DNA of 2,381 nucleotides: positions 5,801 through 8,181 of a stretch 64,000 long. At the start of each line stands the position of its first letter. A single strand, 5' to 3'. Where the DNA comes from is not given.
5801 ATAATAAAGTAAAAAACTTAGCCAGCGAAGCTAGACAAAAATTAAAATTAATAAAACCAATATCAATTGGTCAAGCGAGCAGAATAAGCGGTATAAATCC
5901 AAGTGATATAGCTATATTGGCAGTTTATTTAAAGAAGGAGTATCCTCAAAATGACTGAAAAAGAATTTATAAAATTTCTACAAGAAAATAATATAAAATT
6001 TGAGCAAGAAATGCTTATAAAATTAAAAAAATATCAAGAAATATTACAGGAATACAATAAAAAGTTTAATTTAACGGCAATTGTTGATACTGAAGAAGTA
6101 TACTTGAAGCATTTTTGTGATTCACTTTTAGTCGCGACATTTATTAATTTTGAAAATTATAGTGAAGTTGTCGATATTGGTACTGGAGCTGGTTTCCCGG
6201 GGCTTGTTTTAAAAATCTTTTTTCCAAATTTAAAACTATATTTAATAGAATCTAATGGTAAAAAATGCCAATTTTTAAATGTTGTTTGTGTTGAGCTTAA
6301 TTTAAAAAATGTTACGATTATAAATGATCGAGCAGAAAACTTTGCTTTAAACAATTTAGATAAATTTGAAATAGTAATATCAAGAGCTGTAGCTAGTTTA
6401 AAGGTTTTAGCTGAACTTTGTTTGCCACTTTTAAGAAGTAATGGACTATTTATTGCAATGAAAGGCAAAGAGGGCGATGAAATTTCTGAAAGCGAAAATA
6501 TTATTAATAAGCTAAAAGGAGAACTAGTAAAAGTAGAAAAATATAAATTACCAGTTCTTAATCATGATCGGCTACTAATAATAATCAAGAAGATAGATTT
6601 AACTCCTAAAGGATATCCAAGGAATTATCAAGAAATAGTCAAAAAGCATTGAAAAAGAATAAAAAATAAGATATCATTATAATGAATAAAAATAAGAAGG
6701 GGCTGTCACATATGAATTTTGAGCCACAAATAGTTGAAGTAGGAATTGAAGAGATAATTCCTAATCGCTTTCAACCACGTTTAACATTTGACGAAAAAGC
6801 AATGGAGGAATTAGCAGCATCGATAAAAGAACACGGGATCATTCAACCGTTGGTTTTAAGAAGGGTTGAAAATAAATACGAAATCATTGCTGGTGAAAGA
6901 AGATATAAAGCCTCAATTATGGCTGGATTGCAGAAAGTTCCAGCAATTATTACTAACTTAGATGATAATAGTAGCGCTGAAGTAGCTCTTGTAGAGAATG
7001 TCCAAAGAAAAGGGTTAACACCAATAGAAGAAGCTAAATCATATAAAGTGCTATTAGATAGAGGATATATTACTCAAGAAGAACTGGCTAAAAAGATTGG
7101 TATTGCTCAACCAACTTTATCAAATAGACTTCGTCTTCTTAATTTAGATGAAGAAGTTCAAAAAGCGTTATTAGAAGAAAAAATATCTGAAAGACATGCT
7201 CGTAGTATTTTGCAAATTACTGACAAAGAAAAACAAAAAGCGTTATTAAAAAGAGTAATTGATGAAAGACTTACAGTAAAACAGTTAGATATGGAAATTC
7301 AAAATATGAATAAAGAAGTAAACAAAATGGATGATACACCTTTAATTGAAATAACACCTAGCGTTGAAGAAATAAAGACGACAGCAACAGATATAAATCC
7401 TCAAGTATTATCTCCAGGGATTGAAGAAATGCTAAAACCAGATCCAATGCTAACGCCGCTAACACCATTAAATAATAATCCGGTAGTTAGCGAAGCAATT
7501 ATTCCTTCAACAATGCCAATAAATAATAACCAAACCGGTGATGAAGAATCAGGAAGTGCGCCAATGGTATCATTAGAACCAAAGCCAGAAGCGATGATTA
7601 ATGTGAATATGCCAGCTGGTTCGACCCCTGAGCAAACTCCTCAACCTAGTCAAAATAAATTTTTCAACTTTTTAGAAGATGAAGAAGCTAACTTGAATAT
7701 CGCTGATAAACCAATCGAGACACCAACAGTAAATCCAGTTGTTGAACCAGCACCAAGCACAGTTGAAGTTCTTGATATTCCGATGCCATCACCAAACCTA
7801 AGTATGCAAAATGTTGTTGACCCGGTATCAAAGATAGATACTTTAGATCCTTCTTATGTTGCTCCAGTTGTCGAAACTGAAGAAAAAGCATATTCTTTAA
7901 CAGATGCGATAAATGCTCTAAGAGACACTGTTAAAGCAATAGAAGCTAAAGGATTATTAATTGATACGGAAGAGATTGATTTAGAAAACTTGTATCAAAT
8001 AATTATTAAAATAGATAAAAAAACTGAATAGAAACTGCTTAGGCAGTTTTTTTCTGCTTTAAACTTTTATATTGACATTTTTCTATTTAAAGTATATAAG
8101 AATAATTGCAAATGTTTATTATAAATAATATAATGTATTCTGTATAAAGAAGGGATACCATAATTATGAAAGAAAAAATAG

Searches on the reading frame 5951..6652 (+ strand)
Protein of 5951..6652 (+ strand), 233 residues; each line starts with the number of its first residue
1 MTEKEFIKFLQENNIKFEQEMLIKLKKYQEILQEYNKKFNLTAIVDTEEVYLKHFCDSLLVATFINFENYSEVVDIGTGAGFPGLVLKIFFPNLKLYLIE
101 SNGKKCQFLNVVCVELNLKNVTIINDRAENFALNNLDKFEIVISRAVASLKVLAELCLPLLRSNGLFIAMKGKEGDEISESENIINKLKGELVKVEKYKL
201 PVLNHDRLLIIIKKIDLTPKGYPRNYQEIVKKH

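Call 6: search_protein_families(library=pfam, proteins=[window:5951-6652:+])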
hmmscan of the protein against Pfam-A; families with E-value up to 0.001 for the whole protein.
window:5951-6652:+ (233 aa): 2 families
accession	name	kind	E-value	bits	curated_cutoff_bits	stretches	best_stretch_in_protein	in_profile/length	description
PF02527.21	GidB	-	5.1e-54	182.9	27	1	24-198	4-176/184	rRNA small subunit methyltransferase G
PF13847.12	Methyltransf_31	-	7.6e-06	26.1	27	1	72-171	6-111/145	Methyltransferase domain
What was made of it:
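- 5951..6652 (+): rsmG. Pfam GidB (call 6).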

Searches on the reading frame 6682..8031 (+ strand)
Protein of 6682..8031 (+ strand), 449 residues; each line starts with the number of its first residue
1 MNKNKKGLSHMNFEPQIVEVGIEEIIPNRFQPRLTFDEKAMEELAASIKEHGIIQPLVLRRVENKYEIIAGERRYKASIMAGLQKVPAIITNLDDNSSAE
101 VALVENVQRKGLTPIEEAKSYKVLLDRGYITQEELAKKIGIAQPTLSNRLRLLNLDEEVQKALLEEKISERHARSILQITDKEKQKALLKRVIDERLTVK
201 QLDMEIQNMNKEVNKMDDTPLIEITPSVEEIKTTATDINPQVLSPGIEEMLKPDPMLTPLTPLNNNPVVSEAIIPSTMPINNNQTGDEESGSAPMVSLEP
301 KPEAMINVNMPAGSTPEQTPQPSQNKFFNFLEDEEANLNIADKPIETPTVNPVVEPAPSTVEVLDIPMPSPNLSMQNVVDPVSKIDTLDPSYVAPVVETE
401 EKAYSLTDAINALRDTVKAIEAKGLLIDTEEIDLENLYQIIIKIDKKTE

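Call 6: search_protein_families(library=pfam, proteins=[window:6682-8031:+])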
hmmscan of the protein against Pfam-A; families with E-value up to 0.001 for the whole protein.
window:6682-8031:+ (449 aa): 4 families
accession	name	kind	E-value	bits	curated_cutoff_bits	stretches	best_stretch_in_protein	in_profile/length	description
PF02195.25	ParB_N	-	1e-32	112.5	26.3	1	17-108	3-95/95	ParB N-terminal domain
PF17762.8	HTH_ParB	-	3.2e-30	104.7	22.6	1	112-210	3-101/102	ParB HTH domain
PF13412.12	HTH_24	-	0.00014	21.8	21.9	1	122-152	10-40/48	Winged helix-turn-helix DNA-binding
PF01381.28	HTH_3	-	0.00067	20.1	23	0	129-148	9-28/55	Helix-turn-helix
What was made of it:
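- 6712..8031 (+): Noc-like ParB-family gene (439 aa). ParB_N + HTH (res 1-205), a linker of which about 120 residues are predicted disordered and which carries the invariant motif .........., and a Noc-type C-terminal domain (res ~396-434). Pfam (call 6).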

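Call 8: search_protein_families(library=ncbifam, proteins=[window:6682-8031:+], max_evalue=0.01)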
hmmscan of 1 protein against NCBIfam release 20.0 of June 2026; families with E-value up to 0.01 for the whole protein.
window:6682-8031:+ (449 aa): 9 families
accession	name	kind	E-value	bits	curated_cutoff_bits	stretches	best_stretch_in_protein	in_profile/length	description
TIGR04285.1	nucleoid_noc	exception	8.1e-81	271.1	315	1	16-217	1-202/255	nucleoid occlusion protein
TIGR00180.1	parB_part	domain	2.6e-52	177.3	58.45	1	17-192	5-185/186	ParB/RepB/Spo0J family partition protein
TIGR03734.1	PRTRC_parB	hypoth_equivalog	1.3e-41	142.8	278.6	1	31-214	7-194/555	PRTRC system ParB family protein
TIGR03454.1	partition_RepB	equivalog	5.5e-17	62.1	201.5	1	16-152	63-200/325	plasmid partitioning protein RepB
NF010406.0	PRK13832.1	subfamily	6.9e-15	54.6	640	1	37-175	25-166/578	plasmid partitioning protein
NF010440.0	PRK13866.1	equivalog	1.6e-06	27.5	522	1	36-129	84-180/336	plasmid partitioning protein RepB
NF007271.0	PRK09726.1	equivalog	5.9e-05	23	79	1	113-148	9-44/88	type II toxin-antitoxin system antitoxin HipB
NF010252.0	PRK13698.1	equivalog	0.0037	16.2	274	1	37-107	85-154/323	ParB/RepB/Spo0J family plasmid partition protein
NF053625.1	SerKinSerKArch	equivalog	0.0074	15.5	380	0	36-93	30-90/244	ADP-dependent L-serine kinase SerK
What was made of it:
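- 6712..8031 (+): NCBIfam nucleoid_noc 271 bits, below the 315 cutoff (call 8).
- On Noc (nucleoid occlusion protein, NCBIfam TIGR04285): 271 bits over profile positions 1-202 (call 8).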

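Call 9: search_solved_structures(query=window:6682-8031:+, show_alignments=5)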
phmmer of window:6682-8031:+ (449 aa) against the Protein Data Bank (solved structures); distinct sequences matched with E-value up to 0.001: 14.
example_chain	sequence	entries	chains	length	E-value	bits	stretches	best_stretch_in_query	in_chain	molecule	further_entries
7ng0_A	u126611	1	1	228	4.1e-56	194.2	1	19-206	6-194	Nucleoid occlusion protein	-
7nfu_A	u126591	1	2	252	1.8e-55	192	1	15-206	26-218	Nucleoid occlusion protein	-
7ol9_A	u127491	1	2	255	2.6e-49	171.7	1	10-210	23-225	Nucleoid occlusion protein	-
6sdk_A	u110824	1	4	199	4e-48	167.9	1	17-211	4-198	Stage 0 sporulation protein J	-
4umk_A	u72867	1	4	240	1.9e-46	162.3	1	16-203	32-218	PROBABLE CHROMOSOME-PARTITIONING PROTEIN PARB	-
1vz0_A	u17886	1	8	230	2.9e-45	158.4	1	17-203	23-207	Chromosome-partitioning protein Spo0J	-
7bnk_A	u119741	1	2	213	2.8e-40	142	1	17-210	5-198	ParB family protein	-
7o0n_A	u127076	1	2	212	1.6e-39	139.5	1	17-210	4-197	ParB family protein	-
7bnr_A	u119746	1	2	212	1.7e-39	139.4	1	17-210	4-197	ParB family protein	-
6t1f_A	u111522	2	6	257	2.3e-35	125.8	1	21-203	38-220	Chromosome-partitioning protein ParB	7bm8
6y93_A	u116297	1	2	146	3.6e-23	85.7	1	98-210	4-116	Nucleoid occlusion protein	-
6s6h_A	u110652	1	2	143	5.1e-15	58.8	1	99-203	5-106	Chromosome-partitioning protein ParB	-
8qa8_A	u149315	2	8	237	9.1e-12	48.1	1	28-166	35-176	Transcriptional repressor protein KorB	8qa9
1r71_A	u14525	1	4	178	0.00023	23.7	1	74-168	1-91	Transcriptional repressor protein korB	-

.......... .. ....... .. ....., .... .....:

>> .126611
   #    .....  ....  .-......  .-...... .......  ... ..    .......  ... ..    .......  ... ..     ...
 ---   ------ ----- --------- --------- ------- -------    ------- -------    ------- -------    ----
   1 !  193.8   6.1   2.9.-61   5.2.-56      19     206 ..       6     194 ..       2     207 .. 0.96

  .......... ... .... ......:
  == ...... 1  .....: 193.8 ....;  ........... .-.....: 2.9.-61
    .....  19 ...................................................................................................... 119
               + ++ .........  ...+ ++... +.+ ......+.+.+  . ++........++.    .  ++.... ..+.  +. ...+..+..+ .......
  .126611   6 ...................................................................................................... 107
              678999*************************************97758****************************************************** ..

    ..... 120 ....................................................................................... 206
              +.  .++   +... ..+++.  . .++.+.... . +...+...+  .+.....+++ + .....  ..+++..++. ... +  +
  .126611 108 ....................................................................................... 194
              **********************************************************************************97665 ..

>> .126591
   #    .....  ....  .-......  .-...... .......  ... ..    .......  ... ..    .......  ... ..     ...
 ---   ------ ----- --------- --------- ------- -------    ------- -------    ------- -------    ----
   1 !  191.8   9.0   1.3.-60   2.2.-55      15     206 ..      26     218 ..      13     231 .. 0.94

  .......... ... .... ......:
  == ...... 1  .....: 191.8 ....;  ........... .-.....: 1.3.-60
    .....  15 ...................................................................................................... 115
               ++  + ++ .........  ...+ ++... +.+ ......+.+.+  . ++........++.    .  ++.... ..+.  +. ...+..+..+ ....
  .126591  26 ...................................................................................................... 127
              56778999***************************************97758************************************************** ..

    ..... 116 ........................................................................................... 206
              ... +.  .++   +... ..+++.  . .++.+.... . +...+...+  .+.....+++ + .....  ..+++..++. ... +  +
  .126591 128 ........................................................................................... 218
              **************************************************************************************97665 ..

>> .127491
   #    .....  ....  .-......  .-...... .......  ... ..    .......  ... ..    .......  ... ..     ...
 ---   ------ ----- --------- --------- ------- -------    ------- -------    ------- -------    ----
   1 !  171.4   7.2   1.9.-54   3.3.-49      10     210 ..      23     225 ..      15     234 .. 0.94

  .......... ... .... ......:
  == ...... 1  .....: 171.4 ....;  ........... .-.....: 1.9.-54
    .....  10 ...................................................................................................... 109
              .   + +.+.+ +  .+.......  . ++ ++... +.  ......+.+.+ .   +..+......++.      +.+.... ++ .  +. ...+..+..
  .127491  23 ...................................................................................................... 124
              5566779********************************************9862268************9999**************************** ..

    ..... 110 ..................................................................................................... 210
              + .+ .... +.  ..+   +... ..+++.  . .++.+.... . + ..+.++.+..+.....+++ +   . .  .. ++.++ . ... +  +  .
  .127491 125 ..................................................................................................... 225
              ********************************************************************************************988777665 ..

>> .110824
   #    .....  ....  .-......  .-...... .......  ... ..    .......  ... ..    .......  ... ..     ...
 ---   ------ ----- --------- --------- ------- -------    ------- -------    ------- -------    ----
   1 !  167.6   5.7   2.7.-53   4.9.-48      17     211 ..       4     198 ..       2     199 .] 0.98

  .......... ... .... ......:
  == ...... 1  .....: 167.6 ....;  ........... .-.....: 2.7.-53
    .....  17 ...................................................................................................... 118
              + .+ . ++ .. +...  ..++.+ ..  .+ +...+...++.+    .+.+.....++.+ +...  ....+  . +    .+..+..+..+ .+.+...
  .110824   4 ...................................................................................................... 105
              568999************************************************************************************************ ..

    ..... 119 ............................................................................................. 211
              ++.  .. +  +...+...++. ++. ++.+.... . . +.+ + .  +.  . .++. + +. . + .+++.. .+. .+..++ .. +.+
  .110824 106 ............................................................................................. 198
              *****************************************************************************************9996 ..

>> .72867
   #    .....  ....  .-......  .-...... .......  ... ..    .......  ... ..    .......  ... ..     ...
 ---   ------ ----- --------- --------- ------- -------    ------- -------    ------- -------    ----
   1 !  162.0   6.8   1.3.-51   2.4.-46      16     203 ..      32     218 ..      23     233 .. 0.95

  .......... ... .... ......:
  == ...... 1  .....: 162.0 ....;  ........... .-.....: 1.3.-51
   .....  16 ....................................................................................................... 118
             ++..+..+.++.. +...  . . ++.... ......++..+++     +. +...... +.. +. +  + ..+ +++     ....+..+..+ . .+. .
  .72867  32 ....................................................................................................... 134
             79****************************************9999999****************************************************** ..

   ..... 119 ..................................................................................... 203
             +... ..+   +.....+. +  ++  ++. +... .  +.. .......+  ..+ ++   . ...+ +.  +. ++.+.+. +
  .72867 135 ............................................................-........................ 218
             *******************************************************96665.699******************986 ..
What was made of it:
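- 6712..8031 (+): Best PDB matches are Noc structures (call 9).
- Closest known: KorB-OB. Different: KorB is a distant homolog (E 9e-12, against 4e-56 for Noc; call 9).
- Best PDB hits are Noc (7NG0, E 4e-56; call 9). ParB-family repressors (KorB) are among the PDB hits (call 9).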

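Call 11: find_homologous_proteins(query=window:6682-8031:+, max_evalue=1e-10)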
Query window:6682-8031:+ (449 aa): 8000 proteins with E <= 1e-10 among 8000 candidates; the best 120 are listed.
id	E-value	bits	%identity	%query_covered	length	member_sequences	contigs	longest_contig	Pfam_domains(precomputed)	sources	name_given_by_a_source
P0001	1.2e-271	919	100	98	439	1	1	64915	PF17762.9,PF02195.27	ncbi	-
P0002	4.3e-191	654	77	98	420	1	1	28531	PF17762.9,PF02195.27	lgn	-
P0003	2.9e-168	578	69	98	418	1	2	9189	PF13412.13,PF17762.9,PF02195.27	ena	-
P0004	2.1e-167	576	69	97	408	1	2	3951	PF17762.9,PF02195.27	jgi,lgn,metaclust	metaclust:\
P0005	7.5e-167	574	70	98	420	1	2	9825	PF13412.13,PF17762.9,PF02195.27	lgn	-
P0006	1.3e-166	573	69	97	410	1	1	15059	PF17762.9,PF02195.27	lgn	-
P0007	2.6e-166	572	68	96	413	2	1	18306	PF17762.9,PF02195.27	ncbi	-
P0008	4.7e-166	571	69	97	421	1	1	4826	PF17762.9,PF02195.27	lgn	-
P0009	7.5e-162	557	65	98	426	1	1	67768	PF17762.9,PF02195.27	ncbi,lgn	-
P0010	2.8e-160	552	66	98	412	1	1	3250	PF17762.9,PF02195.27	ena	-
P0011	4.1e-160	552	66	98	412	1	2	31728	PF17762.9,PF02195.27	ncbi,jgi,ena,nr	ncbi:MAG TPA: ParB/RepB/Spo0J family partition protein [Bacilli bacterium]|nr:ParB/RepB/Spo0J family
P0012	1.2e-149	517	61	97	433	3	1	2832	PF17762.9,PF02195.27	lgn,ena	-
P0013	2.1e-124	434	59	76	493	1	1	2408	PF17762.9,PF02195.27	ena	-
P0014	1.8e-122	428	53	97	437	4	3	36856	PF17762.9,PF02195.27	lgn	-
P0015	8.9e-122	425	50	97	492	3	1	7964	PF17762.9,PF02195.27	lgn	-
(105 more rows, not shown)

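Call 12: find_encoding_contigs(protein=window:6682-8031:+, flank=10000, max_places=6)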
Protein window:6682-8031:+ (449 aa): no gene with exactly this product is on record in the collection.

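Call 13: find_encoding_contigs(protein=P0001, flank=10000, max_places=4)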
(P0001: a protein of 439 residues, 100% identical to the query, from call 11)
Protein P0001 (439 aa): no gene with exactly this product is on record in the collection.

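Call 14: find_related_loci(query=P0001, collection=genome_contigs, flank=10000)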
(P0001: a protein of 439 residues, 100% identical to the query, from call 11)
Query P0001 (439 aa) in genome_contigs; peptide patterns used: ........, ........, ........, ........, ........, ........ (x = any residue, [..] = any of these).
393 stretches matched a pattern; 310 encode a relative of the query (tblastn E <= 1e-3); the best 80 are kept; 80 distinct loci.
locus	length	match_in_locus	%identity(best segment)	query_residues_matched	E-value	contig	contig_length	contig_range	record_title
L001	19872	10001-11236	66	1-439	2e-175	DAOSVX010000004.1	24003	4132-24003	MAG TPA_asm: Bacilli bacterium isolate AMR_MDS_2152 NODE_1347_length_24003_cov_5.606606, whole genome shotgun sequence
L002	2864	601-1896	53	1-436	8e-143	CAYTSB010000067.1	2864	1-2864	MAG TPA_asm: uncultured Muribaculaceae bacterium isolate SRP263991_co7_257 genome assembly, contig: NODE_90932_length_28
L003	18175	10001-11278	65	1-439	7e-167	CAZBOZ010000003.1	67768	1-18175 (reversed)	MAG TPA_asm: uncultured Muribaculaceae bacterium isolate SRP294416_co1_19 genome assembly, contig: NODE_503_length_67768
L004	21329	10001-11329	45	1-436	8e-115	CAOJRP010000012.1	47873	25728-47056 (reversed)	MAG TPA_asm: uncultured Erysipelotrichaceae bacterium isolate SRR17684615_bin.2_metawrap_v1.3_MAG genome assembly, conti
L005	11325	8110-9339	48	1-436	1e-114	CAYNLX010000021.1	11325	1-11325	MAG TPA_asm: uncultured Muribaculaceae bacterium isolate SRP192927_co4_182 genome assembly, contig: NODE_13688_length_11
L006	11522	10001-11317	44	1-432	3e-113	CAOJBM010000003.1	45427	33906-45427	MAG TPA_asm: uncultured Tenericutes bacterium isolate SRR19759446_bin.44_metawrap_v1.3_MAG genome assembly, contig: NODE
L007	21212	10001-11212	47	1-436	1e-111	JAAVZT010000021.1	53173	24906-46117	MAG: Bacilli bacterium isolate ABMPRH_26_1 k141_812136, whole genome shotgun sequence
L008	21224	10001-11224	45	1-436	3e-110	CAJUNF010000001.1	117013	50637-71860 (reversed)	MAG TPA_asm: uncultured Bacilli bacterium isolate MGBC162267 genome assembly, contig: MGBC162267.1, whole genome shotgun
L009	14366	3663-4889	45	1-436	6e-110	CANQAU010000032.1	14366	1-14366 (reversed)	MAG: uncultured Bacilli bacterium isolate Lapin-003-2__bin54 genome assembly, contig: Lapin-003-2__NODE_3853_length_1436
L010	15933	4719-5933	46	1-436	2e-109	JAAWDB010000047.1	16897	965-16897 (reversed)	MAG: Bacilli bacterium isolate ABMPRH_27_2 k141_551191, whole genome shotgun sequence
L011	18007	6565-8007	46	1-436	1e-108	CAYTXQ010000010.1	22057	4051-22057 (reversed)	MAG TPA_asm: uncultured Muribaculaceae bacterium isolate binchicken_co79_40 genome assembly, contig: NODE_2699_length_22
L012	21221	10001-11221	46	1-436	4e-108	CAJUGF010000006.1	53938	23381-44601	MAG TPA_asm: uncultured Bacilli bacterium isolate MGBC134914 genome assembly, contig: MGBC134914.6, whole genome shotgun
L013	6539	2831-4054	47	1-436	3e-108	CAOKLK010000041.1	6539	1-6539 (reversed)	MAG TPA_asm: uncultured Tenericutes bacterium isolate SRR15604517_bin.4_metawrap_v1.3_MAG genome assembly, contig: NODE.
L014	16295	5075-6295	47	1-437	2e-107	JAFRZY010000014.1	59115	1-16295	MAG: Bacilli bacterium isolate RGIG2951 Goat_Rectum-1__c352551, whole genome shotgun sequence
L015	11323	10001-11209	45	1-430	3e-106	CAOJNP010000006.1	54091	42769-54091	MAG TPA_asm: uncultured Erysipelotrichaceae bacterium isolate SRR17684643_bin.22_metawrap_v1.3_MAG genome assembly, cont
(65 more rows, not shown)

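Call 47: predict_structure(alignment_id=A2)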
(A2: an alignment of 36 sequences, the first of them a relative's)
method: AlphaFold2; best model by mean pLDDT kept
length: 439 residues; sequences in the alignment: 36
mean_pLDDT: 68.3   pTM: 0.34
mean pLDDT of the five models: 68.3, 66.0, 65.8, 64.1, 63.5
residues with pLDDT >= 90: 71; 70-90: 159; 50-70: 83; < 50: 126
segments of 3 or more residues with pLDDT < 50: 1-3, 246-314, 317-319, 321-364, 386-391
pLDDT, mean of each block of 10 residues (from residue 1): 64 84 79 91 86 84 90 88 63 69 85 83 84 89 91 91 91 92 92 89 60 69 69 61 49 37 36 38 38 36 38 46 45 40 41 41 53 61 53 73 90 86 86 77
secondary structure, 60 per line:
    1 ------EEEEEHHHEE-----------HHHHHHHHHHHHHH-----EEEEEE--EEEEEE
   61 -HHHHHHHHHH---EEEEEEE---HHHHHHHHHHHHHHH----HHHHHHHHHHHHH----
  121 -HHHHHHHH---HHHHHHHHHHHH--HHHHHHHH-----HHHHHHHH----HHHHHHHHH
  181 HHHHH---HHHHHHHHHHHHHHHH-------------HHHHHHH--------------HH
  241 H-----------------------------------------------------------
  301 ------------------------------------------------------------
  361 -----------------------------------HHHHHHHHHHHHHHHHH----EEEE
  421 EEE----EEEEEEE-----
elements in order: E7-11 H28-41 E47-52 E55-60 H62-71 E75-81 H85-99 H104-116 H122-129 H133-144 H147-154 H160-167 H172-185 H189-204 H218-224 H396-412 E417-423 E428-434
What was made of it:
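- On Noc (nucleoid occlusion protein, NCBIfam TIGR04285): The model predicts a helix plus two strands at pLDDT 86-90 (call 47).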

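Call 59: list_cluster_members(proteins=[P0001])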
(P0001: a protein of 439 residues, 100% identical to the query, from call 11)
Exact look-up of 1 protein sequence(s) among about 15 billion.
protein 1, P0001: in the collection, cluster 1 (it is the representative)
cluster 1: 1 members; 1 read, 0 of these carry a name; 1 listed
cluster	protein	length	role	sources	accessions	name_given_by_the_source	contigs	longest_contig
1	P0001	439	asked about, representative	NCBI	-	-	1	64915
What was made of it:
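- Tried and rejected: find_encoding_contigs for the 449-aa and 439-aa proteins found nothing (calls 12, 13), and list_cluster_members gave no name (call 59).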

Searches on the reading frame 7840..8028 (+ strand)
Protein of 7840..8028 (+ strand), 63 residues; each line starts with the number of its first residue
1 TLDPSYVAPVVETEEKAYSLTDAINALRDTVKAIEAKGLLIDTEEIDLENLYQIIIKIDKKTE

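Call 54: search_protein_families(library=ncbifam, proteins=[window:7840-8028:+], max_evalue=1)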
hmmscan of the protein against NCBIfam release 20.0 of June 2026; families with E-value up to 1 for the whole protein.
window:7840-8028:+ (63 aa): 1 family
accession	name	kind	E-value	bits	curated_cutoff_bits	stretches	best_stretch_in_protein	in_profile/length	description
TIGR04285.1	nucleoid_noc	exception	0.00029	20.3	315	1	20-60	215-255/255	nucleoid occlusion protein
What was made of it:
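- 6712..8031 (+): The CTD alone hits only nucleoid_noc positions 215-255 (call 54).
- On Noc (nucleoid occlusion protein, NCBIfam TIGR04285): The CTD alone adds 20 bits at positions 215-255 (call 54).
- The CTD matches only the Noc model (call 54).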
